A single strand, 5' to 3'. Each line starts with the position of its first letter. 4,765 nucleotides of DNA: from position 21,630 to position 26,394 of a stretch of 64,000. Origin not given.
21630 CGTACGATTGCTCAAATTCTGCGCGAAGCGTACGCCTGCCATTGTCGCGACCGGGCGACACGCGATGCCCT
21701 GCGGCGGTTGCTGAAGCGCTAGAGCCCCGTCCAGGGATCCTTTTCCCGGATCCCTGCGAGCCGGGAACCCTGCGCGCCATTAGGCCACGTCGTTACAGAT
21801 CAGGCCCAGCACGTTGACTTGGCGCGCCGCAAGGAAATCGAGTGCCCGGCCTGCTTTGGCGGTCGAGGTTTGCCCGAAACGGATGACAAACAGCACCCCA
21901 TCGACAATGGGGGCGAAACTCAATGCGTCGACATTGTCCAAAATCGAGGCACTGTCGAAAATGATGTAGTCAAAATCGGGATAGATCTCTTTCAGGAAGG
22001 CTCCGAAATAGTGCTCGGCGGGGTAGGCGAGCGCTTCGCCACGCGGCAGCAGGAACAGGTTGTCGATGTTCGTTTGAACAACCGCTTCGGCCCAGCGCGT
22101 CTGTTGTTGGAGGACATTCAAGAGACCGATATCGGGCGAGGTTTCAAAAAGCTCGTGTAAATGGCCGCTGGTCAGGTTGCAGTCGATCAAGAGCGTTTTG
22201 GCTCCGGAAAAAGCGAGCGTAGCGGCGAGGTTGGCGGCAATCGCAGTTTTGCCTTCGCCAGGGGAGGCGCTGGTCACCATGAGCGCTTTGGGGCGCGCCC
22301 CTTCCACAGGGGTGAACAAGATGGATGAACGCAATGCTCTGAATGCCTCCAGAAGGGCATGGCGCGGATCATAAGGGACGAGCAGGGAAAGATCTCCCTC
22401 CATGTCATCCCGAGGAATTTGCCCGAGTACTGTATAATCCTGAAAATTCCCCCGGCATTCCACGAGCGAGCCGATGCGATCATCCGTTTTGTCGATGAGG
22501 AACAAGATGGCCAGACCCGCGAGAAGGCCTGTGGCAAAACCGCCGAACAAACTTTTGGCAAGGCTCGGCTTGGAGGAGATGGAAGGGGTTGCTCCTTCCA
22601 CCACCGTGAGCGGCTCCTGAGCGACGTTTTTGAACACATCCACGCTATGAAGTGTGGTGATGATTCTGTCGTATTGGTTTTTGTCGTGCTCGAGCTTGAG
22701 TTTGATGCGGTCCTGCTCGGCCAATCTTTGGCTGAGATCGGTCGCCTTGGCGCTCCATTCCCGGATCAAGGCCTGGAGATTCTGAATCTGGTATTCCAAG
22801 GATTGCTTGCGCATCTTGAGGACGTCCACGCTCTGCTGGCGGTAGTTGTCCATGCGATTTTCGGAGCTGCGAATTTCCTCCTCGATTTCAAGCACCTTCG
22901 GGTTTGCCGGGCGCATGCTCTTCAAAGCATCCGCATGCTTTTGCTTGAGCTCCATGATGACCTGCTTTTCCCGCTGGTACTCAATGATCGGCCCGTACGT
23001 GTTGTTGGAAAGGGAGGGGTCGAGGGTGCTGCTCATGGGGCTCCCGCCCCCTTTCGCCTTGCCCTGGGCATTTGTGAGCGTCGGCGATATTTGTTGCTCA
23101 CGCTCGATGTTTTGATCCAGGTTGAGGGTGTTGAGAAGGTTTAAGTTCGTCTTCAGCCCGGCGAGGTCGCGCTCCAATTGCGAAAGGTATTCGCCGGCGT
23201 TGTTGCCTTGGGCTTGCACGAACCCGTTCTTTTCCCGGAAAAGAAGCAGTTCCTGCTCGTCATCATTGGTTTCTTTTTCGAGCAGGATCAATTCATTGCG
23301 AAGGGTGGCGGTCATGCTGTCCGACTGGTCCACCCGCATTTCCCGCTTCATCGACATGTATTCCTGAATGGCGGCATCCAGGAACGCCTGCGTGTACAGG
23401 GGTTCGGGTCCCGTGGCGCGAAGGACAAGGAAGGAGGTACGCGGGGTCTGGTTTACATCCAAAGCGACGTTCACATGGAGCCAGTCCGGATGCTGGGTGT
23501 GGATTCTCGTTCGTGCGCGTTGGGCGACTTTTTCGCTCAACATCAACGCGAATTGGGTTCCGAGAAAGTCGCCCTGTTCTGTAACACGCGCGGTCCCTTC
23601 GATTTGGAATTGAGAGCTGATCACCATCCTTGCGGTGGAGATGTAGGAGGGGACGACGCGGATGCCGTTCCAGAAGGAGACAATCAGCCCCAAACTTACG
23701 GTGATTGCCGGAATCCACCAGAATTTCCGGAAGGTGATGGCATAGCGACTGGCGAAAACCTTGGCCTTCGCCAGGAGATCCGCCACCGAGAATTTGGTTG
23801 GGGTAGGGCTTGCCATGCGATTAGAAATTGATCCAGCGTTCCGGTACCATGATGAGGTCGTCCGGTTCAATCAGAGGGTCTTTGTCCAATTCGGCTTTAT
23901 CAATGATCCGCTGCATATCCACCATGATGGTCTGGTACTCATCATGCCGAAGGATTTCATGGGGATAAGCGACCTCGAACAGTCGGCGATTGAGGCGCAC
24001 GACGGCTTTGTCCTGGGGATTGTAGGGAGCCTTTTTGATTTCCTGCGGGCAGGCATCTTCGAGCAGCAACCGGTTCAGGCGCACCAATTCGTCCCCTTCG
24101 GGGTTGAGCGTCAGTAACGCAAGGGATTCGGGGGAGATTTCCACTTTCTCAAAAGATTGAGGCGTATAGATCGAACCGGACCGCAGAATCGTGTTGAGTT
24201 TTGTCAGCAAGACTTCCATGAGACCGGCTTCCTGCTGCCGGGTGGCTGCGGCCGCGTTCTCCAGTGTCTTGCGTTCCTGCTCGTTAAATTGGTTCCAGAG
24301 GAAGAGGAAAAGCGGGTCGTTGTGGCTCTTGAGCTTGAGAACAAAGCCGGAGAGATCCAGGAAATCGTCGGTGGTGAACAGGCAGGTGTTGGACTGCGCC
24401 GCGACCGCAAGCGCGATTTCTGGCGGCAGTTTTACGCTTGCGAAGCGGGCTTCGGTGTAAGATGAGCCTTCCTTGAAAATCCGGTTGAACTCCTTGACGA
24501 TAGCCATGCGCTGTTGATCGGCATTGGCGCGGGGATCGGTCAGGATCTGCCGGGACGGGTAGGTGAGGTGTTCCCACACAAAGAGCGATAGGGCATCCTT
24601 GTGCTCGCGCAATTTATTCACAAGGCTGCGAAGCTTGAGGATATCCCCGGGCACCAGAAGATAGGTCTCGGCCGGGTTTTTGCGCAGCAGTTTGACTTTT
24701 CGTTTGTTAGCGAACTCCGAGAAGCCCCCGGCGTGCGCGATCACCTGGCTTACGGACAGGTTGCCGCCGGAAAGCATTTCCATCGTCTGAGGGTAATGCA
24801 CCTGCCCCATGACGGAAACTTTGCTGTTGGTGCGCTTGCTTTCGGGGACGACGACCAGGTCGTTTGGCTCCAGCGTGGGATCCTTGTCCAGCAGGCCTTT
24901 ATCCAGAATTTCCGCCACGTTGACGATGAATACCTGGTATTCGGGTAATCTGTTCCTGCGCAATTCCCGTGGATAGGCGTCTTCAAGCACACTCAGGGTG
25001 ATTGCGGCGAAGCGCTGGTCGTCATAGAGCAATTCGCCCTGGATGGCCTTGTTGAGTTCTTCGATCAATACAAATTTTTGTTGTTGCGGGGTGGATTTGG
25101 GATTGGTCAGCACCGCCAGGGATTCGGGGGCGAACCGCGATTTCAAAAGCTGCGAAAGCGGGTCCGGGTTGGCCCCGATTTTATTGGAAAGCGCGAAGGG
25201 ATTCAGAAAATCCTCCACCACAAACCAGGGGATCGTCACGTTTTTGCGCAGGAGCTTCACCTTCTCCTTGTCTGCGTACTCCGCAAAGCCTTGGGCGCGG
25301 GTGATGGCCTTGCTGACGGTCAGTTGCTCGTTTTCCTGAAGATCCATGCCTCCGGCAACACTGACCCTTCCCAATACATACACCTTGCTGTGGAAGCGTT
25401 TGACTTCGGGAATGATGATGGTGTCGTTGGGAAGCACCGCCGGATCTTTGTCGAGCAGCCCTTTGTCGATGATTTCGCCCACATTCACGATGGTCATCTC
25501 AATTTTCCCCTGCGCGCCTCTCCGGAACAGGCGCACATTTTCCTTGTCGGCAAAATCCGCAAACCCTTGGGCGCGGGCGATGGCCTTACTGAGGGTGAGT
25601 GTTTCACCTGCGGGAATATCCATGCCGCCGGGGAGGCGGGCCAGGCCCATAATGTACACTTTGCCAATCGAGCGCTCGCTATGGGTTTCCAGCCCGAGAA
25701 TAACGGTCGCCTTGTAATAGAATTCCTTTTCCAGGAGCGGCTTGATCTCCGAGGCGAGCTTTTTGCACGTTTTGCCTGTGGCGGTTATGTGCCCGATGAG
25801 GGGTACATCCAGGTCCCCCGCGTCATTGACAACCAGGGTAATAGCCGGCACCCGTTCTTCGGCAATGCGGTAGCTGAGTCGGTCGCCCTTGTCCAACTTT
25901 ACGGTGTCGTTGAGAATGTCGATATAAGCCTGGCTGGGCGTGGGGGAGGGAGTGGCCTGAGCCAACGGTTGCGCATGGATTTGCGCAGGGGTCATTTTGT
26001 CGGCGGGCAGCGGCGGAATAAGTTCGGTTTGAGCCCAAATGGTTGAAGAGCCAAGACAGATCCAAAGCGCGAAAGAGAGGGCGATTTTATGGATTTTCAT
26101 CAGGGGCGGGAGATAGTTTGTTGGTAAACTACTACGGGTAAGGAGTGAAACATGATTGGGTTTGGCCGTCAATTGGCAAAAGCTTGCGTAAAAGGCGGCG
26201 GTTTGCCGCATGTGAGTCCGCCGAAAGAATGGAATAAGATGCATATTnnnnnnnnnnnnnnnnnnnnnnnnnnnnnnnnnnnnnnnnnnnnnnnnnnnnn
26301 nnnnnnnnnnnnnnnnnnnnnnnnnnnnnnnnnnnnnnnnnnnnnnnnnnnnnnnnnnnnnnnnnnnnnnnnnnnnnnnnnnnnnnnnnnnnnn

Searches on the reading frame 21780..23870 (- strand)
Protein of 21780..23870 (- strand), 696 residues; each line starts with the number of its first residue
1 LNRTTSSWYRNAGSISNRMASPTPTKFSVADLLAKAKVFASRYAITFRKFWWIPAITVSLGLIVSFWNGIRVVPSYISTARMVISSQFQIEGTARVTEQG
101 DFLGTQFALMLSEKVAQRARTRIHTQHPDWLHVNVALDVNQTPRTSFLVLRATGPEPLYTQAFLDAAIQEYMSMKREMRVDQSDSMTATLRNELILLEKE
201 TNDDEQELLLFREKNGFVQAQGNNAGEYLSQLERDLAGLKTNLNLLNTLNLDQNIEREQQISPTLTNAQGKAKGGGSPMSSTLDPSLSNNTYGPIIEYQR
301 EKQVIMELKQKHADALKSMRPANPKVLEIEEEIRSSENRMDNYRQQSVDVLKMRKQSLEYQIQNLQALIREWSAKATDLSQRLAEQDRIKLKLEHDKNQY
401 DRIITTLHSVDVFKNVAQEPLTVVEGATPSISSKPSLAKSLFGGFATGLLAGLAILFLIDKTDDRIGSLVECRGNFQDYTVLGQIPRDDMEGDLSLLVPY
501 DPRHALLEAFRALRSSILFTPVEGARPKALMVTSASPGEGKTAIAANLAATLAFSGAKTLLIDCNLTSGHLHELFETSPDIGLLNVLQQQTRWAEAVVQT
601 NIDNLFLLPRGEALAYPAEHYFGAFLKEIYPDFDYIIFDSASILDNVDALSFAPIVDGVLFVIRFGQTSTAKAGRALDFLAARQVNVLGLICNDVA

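Call 5: search_protein_families(library=pfam, proteins=[window:21780-23870:-], max_evalue=0.01)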
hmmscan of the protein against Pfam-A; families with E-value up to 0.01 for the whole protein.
window:21780-23870:- (696 aa): 4 families
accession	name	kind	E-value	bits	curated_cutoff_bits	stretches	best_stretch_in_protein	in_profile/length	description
PF13614.12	AAA_31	-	4.7e-09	36.9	27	1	535-650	9-135/177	AAA domain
PF01656.29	CbiA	-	3.3e-06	27.5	25.4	1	530-632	1-54/125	CobQ/CobB/MinD/ParA nucleotide binding domain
PF10609.15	ParA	-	2.8e-05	24.1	27.1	1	529-693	5-173/246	NUBPL iron-transfer P-loop NTPase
PF06564.18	CBP_BcsQ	-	0.0051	16.8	21.3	0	531-614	5-88/234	Cellulose biosynthesis protein BcsQ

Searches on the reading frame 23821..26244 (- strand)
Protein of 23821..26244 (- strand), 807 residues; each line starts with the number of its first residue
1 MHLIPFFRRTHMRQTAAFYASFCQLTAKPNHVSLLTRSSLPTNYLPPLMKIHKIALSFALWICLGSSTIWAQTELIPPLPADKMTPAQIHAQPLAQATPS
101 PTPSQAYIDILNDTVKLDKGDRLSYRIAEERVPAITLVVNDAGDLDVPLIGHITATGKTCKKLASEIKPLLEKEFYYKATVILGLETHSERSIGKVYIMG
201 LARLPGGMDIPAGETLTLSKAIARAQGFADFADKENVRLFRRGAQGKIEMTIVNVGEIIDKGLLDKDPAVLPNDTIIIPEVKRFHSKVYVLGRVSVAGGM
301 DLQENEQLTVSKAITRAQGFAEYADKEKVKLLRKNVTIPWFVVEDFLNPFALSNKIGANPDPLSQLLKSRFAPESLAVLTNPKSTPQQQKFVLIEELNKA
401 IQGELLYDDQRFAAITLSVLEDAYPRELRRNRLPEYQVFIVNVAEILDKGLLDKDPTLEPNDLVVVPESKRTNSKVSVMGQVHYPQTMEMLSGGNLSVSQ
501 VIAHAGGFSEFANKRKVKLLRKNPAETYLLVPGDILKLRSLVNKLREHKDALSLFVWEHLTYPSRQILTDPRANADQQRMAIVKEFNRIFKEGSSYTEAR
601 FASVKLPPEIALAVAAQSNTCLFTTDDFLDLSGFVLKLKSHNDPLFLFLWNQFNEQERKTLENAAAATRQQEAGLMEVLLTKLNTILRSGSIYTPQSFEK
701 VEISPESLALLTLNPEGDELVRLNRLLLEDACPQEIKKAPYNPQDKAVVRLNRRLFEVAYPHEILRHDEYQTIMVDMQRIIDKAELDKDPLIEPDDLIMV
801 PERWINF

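Call 5: search_protein_families(library=pfam, proteins=[window:23821-26244:-], max_evalue=0.01)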
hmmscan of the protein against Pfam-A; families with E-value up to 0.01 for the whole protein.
window:23821-26244:- (807 aa): 3 families
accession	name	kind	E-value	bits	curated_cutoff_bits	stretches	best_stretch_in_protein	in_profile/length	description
PF22461.2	SLBB_2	-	1.8e-18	66.8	27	3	475-530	2-55/79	SLBB domain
PF10531.15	SLBB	-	5.7e-16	58.5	27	1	475-524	1-47/55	SLBB domain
PF02563.21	Poly_export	-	1.1e-08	35.5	28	1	113-176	5-66/77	Polysaccharide biosynthesis/export protein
